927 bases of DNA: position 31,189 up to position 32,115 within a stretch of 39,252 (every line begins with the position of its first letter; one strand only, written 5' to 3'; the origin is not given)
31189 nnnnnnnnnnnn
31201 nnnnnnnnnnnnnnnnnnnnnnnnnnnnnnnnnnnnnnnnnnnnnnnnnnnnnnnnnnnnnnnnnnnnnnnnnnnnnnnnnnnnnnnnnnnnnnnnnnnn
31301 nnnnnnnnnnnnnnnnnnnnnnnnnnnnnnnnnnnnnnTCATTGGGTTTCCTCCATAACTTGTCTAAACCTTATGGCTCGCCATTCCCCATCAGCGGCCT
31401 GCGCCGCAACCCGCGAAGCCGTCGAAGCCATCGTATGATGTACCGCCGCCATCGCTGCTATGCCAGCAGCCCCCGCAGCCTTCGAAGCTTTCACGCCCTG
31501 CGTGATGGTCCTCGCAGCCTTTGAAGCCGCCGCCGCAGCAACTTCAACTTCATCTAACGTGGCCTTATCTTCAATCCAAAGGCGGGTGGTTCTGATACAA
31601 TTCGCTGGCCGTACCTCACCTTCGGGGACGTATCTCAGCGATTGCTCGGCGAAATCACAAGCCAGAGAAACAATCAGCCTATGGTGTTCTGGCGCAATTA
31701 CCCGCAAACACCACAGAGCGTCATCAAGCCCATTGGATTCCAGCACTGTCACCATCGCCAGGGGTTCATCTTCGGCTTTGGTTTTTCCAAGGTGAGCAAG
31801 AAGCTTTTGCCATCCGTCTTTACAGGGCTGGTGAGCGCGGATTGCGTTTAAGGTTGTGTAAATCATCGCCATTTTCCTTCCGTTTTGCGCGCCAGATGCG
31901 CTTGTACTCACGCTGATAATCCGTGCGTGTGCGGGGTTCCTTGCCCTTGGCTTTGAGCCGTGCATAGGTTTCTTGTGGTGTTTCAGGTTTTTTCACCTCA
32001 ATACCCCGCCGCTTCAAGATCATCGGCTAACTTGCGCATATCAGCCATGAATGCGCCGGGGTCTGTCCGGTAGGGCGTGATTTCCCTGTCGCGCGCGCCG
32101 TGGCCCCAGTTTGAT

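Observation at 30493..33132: Early leftward operon of about ten small unknown genes ending in a SLOG (DUF2493) protein: candidate counter-defence island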

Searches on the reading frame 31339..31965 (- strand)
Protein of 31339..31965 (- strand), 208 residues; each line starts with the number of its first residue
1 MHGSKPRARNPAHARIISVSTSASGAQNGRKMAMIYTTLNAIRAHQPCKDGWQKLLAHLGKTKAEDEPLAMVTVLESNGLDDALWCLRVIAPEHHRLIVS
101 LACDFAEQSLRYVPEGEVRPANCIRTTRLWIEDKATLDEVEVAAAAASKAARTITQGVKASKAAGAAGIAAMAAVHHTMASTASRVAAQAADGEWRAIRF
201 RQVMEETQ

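Call 6: search_protein_families(library=pfam, proteins=[window:31339-31965:-], max_evalue=0.1)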
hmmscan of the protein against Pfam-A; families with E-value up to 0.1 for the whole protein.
window:31339-31965:- (208 aa): 1 family
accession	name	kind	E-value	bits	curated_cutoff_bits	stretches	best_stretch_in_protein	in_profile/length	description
PF21805.3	Imm5_like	-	1e-07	32.3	25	1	90-176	3-90/129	Imm-5 like putative immunity protein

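Call 7: search_protein_families(library=phrogs, proteins=[window:31339-31965:-], max_evalue=0.01)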
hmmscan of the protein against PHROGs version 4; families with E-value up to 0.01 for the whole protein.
window:31339-31965:- (208 aa): 1 family
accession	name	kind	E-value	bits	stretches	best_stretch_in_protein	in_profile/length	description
phrog_18326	-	unknown function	2.8e-29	103.1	1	34-197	2-169/203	-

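Call 17: find_related_loci(query=window:31339-31872:-, collection=viral_contigs, flank=6000)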
Query window:31339-31872:- (177 aa) in viral_contigs; peptide patterns used: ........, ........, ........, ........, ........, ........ (x = any residue, [..] = any of these).
6 stretches matched a pattern; 1 encode a relative of the query (tblastn E <= 1e-3); 1 distinct loci.
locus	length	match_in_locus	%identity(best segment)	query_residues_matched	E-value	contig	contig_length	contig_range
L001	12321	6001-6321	41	3-109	4e-21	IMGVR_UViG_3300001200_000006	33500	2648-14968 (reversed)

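Call 25: search_protein_families(library=padloc, proteins=[window:31339-31872:-], max_evalue=0.1)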
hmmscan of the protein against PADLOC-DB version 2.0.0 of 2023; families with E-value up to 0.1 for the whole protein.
window:31339-31872:- (177 aa): 0 families

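Call 27: search_protein_families(library=ncbifam, proteins=[window:31339-31872:-], max_evalue=0.1)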
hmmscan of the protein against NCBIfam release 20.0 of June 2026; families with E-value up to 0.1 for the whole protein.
window:31339-31872:- (177 aa): 1 family
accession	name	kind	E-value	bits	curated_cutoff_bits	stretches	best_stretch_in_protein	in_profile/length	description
NF047384.1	BspC_dom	domain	0.047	14.4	38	1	90-136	13-60/102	BspC domain-containing protein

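Call 51: search_solved_structures(query=window:31339-31872:-, max_evalue=1)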
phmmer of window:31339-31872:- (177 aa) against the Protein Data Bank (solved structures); distinct sequences matched with E-value up to 1: 1.
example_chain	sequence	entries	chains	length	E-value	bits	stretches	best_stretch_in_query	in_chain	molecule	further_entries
9qn8_B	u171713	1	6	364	0.59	13.3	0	80-131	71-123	RAD51-associated protein 1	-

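Call 72: find_homologous_proteins(query=window:31339-31872:-, max_evalue=0.001)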
Query window:31339-31872:- (177 aa): 1113 proteins with E <= 0.001 among 3710 candidates; the best 120 are listed.
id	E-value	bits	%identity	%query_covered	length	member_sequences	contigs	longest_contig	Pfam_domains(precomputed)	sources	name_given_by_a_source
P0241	4.6e-108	376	100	99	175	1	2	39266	PF21805.4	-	-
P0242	5.6e-55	204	77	61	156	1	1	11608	PF21805.4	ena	-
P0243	9.0e-55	203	74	60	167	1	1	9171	-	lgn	-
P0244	1.5e-54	202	77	61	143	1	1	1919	PF21805.4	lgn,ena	-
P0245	3.9e-54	201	74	60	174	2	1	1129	PF21805.4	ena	-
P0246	4.0e-53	198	57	97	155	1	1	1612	PF21805.4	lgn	-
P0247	1.2e-50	190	69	60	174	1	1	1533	-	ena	-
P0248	7.3e-50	187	71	60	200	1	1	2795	PF21805.4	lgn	-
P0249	1.3e-47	180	68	60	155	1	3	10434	PF21805.4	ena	-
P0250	1.4e-47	180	66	60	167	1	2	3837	PF21805.4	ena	-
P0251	1.3e-44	170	64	60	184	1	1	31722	PF21805.4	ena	-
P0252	1.3e-39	154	59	60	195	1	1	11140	-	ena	-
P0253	2.7e-39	153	63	58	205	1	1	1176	-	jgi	jgi:hypothetical protein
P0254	6.5e-39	151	59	62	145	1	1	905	-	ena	-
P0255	5.8e-37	145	59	60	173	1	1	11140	-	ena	-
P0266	6.1e-33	132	56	58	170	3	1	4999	PF21805.4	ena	-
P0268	1.3e-32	131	54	62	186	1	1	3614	PF21805.4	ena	-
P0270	3.5e-31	126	56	60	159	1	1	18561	PF21805.4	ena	-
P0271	5.1e-31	126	54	67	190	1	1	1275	PF21805.4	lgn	-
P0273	1.4e-30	124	54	61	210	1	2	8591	PF14423.13,PF21805.4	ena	-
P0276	7.3e-29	119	55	60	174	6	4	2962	PF21805.4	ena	-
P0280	1.7e-27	114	55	53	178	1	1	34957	PF21805.4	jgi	-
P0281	2.3e-27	114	54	61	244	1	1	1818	PF21805.4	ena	-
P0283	2.3e-27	114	53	62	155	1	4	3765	PF21805.4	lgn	-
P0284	2.4e-27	114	50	56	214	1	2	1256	PF21805.4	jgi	-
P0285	3.5e-27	113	51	61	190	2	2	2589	PF21805.4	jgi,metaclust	metaclust:\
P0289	6.2e-27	113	50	56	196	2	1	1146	PF14423.13,PF21805.4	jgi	-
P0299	1.1e-25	108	48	61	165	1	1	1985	PF21805.4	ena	-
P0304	1.6e-25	108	52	59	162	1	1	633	PF21805.4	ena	-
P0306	2.0e-25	108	61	45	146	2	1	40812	PF21805.4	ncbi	-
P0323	6.8e-25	106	50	55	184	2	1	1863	PF21805.4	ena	-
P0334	1.1e-24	105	46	62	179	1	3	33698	PF21805.4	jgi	-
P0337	1.4e-24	105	58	44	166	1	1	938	PF21805.4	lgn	-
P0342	2.1e-24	104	53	52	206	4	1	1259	PF21805.4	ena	-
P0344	2.3e-24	104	68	32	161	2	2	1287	PF21805.4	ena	-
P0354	3.4e-24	104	53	55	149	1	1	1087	PF21805.4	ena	-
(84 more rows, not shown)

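Call 87: find_encoding_contigs(protein=P0242, flank=6000, max_places=2)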
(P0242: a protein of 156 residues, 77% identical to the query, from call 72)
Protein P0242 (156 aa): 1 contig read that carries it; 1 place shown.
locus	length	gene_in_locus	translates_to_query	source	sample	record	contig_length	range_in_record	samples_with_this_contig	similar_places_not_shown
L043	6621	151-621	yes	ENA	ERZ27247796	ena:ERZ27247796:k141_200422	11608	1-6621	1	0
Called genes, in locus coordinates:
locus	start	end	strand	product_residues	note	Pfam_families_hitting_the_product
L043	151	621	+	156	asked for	PF21805:Imm5_like (weak)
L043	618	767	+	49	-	-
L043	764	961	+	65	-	-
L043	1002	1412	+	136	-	PF19698:DUF6197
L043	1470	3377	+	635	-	PF09250:Prim-Pol, PF13481:AAA_25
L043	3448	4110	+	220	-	-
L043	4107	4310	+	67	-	-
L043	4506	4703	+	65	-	-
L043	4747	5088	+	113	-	-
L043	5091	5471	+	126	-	-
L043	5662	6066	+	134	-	-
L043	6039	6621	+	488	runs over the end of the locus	PF00176:SNF2-rel_dom, PF00271:Helicase_C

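Call 88: find_encoding_contigs(protein=P0251, flank=6000, max_places=2)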
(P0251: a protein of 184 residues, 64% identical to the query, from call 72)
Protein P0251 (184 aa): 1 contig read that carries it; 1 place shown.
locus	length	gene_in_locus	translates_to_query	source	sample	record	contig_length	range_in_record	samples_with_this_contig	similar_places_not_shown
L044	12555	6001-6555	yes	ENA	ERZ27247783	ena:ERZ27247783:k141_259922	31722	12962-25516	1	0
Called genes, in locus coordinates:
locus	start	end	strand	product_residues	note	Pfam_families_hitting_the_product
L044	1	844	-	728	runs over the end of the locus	PF16510:P22_portal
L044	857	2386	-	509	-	PF17289:Terminase_6C (weak)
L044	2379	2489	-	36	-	-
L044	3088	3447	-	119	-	-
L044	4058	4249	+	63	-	-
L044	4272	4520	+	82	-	-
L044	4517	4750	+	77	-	-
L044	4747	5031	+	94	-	-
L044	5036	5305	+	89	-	-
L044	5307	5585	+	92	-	PF27050:Phage_P22_Y8K6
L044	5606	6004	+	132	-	-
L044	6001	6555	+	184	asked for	PF21805:Imm5_like (weak)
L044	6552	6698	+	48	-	-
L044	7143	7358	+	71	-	-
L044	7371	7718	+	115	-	-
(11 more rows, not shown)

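Call 98: search_dna_similar(query=window:31339-31866:-, collection=phages, mode=protein, max_rows=12, max_evalue=0.001)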
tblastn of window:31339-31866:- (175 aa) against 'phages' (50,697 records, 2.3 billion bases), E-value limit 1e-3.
Records with a match: 18; places in all: 18; records where one place covers at least 80% of the query: 0.
Best place of each record, by identity: 60-80% 7; <60% 11.
By first word of the organism name: Vibrio 8; Pseudomonas 4; Caudoviricetes 3; Erwinia 2; Curvibacter 1.
By host as written in the record: - 10; Vibrio crassostreae 3; Vibrio mediterranei OcU_367 1; Vibrio mediterranei Vib-oc-097 (CECT 30098) 1; Curvibacter sp. IMCC26059 1; Vibrio sp. 1; Vibrio alginolyticus V1 1.
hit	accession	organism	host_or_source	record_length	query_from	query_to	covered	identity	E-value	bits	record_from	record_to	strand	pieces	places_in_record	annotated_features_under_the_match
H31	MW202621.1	Caudoviricetes sp.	Manatee Spring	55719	4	63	34%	71.7%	4e-22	98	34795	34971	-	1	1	hypothetical protein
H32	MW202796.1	Caudoviricetes sp.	Manatee Spring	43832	2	60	34%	72.9%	9e-22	97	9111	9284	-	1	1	hypothetical protein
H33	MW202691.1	Caudoviricetes sp.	Manatee Spring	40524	1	63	36%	61.9%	2e-17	84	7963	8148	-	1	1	hypothetical protein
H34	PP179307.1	Vibrio phage 367.14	Vibrio mediterranei OcU_367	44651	1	69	39%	52.9%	4e-14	75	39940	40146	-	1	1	record has no annotation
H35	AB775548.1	Pseudomonas phage PPpW-3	-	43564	2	57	32%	64.3%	1e-17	84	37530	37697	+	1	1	hypothetical protein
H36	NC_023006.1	Pseudomonas phage PPpW-3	-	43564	2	57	32%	64.3%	1e-17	84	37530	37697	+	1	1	hypothetical protein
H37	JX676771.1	Pseudomonas phage AF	soil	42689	2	57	32%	64.3%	5e-17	83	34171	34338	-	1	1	hypothetical protein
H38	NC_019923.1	Pseudomonas phage AF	soil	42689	2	57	32%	64.3%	5e-17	83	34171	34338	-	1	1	hypothetical protein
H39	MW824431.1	Vibrio phage PS14A.1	Vibrio crassostreae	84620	1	87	50%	39.8%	2e-11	67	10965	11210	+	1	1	hypothetical protein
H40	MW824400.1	Vibrio phage 51E28.4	Vibrio crassostreae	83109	1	80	46%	43.2%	4e-13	72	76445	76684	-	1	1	hypothetical protein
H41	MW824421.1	Vibrio phage 51E28.1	Vibrio crassostreae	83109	1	80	46%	43.2%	4e-13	72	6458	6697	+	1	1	hypothetical protein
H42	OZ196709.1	Vibrio phage K45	Seawater and oysters mix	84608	1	80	46%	43.2%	4e-13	72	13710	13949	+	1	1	hypothetical protein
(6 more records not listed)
